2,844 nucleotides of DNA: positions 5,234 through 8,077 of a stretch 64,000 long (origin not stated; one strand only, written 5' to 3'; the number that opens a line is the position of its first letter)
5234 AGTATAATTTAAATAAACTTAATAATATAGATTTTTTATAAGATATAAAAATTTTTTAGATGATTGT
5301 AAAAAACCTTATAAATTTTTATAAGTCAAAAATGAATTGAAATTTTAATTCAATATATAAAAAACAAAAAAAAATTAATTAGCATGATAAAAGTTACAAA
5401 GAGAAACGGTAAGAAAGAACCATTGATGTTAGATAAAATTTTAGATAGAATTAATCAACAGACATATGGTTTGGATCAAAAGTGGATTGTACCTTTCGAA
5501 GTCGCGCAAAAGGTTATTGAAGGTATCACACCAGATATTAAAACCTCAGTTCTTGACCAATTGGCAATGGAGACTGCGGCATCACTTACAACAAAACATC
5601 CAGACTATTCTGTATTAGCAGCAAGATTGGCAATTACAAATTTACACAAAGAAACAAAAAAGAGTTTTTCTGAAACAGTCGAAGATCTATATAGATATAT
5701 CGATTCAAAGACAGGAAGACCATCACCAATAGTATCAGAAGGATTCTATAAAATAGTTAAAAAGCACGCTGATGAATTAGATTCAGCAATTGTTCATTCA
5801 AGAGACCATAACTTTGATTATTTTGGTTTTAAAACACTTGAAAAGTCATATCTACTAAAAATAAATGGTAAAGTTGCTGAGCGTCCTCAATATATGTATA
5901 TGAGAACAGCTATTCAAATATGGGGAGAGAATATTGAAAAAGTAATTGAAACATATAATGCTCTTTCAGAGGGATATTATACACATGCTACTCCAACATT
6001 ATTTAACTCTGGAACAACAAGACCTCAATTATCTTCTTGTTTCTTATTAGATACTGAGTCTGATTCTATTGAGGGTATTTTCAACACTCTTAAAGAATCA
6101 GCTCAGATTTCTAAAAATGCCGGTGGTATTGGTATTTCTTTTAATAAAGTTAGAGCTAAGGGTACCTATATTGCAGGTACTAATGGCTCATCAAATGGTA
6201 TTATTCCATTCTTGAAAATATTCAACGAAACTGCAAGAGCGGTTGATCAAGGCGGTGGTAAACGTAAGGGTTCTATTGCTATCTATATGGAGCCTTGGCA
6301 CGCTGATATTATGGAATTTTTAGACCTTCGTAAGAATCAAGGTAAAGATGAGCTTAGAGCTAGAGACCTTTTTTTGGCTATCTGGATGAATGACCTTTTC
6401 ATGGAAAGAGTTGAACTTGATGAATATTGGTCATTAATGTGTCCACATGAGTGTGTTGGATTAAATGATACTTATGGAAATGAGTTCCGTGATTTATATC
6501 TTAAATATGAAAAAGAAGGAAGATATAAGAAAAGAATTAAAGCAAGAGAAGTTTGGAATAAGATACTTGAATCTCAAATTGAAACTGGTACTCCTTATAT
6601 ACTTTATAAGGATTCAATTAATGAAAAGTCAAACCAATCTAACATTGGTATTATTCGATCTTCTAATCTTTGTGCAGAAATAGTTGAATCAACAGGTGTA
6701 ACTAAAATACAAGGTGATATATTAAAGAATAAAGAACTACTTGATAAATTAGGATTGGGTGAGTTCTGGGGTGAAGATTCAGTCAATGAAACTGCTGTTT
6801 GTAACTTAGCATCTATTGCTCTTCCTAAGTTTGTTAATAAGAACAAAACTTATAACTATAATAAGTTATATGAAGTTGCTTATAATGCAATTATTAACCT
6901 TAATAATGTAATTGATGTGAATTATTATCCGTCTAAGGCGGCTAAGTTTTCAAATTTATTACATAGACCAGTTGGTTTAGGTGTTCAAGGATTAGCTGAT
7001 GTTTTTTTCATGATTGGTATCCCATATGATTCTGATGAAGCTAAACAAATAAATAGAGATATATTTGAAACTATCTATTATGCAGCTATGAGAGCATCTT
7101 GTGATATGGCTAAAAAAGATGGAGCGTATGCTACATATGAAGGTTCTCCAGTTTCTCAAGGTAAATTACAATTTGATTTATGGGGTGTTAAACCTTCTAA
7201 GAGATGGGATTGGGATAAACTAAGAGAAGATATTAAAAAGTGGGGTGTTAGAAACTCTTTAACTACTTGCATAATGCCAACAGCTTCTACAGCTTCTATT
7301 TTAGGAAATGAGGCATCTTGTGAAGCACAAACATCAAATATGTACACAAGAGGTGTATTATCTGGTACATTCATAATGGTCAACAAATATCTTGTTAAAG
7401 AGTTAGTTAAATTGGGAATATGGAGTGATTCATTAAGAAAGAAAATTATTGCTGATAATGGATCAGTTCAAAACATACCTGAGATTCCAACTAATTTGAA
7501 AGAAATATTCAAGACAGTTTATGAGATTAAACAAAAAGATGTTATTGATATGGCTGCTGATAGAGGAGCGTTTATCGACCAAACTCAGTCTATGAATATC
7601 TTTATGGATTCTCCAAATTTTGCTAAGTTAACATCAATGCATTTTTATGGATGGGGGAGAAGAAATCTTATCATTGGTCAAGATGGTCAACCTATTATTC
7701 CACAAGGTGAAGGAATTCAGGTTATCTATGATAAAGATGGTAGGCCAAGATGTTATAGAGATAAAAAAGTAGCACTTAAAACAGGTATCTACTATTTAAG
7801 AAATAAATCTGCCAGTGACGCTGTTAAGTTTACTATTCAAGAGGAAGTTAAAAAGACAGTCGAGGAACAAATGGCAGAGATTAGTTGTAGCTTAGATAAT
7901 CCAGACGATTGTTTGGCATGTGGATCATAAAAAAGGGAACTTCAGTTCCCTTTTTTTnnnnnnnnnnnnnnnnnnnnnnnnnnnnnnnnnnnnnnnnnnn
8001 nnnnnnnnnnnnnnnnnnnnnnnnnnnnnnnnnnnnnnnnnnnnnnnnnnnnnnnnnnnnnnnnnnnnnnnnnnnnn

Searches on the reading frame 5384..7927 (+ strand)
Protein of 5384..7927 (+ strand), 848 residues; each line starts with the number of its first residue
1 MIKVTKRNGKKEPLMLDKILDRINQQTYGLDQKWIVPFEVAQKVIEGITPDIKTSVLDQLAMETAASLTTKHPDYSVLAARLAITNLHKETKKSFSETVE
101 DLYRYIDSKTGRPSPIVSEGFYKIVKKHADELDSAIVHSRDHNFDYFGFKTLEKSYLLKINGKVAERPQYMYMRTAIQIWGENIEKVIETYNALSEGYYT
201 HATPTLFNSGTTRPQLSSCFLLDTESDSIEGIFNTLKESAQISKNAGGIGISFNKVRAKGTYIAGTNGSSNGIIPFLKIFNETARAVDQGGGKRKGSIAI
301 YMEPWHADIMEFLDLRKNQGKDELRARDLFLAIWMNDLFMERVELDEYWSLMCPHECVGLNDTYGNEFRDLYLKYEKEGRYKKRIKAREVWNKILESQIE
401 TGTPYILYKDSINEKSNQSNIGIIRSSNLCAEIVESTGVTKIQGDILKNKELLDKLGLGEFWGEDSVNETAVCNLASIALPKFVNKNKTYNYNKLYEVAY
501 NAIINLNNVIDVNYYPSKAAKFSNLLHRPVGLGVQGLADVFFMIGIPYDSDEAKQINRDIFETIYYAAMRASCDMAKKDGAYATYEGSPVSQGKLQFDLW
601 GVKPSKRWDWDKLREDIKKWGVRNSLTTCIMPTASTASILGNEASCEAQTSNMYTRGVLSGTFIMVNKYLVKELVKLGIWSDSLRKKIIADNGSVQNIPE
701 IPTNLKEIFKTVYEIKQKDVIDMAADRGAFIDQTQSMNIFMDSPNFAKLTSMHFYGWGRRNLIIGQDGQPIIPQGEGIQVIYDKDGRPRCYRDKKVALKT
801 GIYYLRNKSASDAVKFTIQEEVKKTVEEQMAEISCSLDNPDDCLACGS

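Call 8: search_protein_families(library=pfam, proteins=[window:5384-7927:+], max_evalue=0.001)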
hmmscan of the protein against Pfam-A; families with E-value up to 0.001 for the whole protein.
window:5384-7927:+ (848 aa): 3 families
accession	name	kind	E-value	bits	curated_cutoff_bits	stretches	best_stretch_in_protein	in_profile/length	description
PF02867.20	Ribonuc_red_lgC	-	2.8e-200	666.8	23.9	1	217-758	1-514/523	Ribonucleotide reductase, barrel domain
PF00317.26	Ribonuc_red_lgN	-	7.8e-23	80.8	28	1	143-213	2-76/77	Ribonucleotide reductase, all-alpha domain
PF03477.21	ATP-cone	-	7e-11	43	25.8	1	2-90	1-88/88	ATP cone domain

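Call 11: search_dna_similar(query=window:5384-7927:+, collection=phages, mode=protein, max_rows=12)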
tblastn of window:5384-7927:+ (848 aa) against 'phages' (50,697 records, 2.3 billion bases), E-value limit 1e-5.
The search stops at 5000 records and this limit was reached: more records match than are counted here, and every count below describes the 5000 best-scoring records only.
Records with a match: at least 5000; places in all: 5044; records where one place covers at least 80% of the query: 1264.
Best place of each record, by identity: 80-90% 1; <60% 4999.
By first word of the organism name: Escherichia 1134; Salmonella 552; Klebsiella 468; Synechococcus 380; Staphylococcus 331; Bacillus 329; Vibrio 233; Shigella 116; Pseudomonas 106; Acinetobacter 82; and 114 more.
By host as written in the record: - 691; Escherichia coli 419; Klebsiella pneumoniae 154; Synechococcus 107; Staphylococcus aureus 97; Escherichia coli O157:H7 65; Salmonella enterica subsp. enterica serovar Enteritidis PT1 60; Salmonella enterica 58; and 1117 more.
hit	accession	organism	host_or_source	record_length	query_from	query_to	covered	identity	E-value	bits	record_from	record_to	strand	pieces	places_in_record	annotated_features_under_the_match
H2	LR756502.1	uncultured phage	metagenomic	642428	1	848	100%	86.9%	0e+0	1508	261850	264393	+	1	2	record has no annotation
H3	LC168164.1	Tenacibaculum phage pT24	Tenacibaculum sp.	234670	2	848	100%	50.7%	0e+0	874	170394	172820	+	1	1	ribonucleoside-diphosphate reductase subunit alpha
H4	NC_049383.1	Tenacibaculum phage pT24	Tenacibaculum sp.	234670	2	848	100%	50.7%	0e+0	874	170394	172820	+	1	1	ribonucleotide reductase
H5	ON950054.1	Tenacibaculum phage Larrie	Tenacibaculum sp.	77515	4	848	100%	50.3%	0e+0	861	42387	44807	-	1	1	ribonucleotide reductase of class Ia (aerobic), alpha subunit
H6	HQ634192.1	Cellulophaga phage phiST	Cellulophaga sp. MM#3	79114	1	848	100%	47.4%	0e+0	748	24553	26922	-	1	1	ribonucleoside-diphosphate reductase large subunit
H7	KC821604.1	Cellulophaga phage phiST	Cellulophaga baltica MM#3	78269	1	848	100%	47.4%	0e+0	748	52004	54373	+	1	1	ribonucleoside-diphosphate reductase large subunit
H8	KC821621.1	Cellulophaga phage phi19:2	Cellulophaga baltica #19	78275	1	848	100%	47.4%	0e+0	748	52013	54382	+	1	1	ribonucleoside-diphosphate reductase large subunit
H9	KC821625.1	Cellulophaga phage phi13:1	Cellulophaga baltica #13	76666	1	848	100%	47.4%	0e+0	748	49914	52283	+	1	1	ribonucleoside-diphosphate reductase large subunit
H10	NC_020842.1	Cellulophaga phage phiST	Cellulophaga sp. MM#3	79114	1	848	100%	47.4%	0e+0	748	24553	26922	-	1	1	ribonucleotide reductase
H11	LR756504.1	uncultured phage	metagenomic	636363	293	848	66%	56.6%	0e+0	649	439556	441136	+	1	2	record has no annotation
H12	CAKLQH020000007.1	Acinetobacter phage MD-2021a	not known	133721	2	846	100%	34.5%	2e-142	472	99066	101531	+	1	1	nrdA: ribonucleoside-diphosphate reductase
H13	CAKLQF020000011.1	Acinetobacter phage MD-2021a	not known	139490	2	846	100%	34.5%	2e-142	472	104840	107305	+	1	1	nrdA: ribonucleoside-diphosphate reductase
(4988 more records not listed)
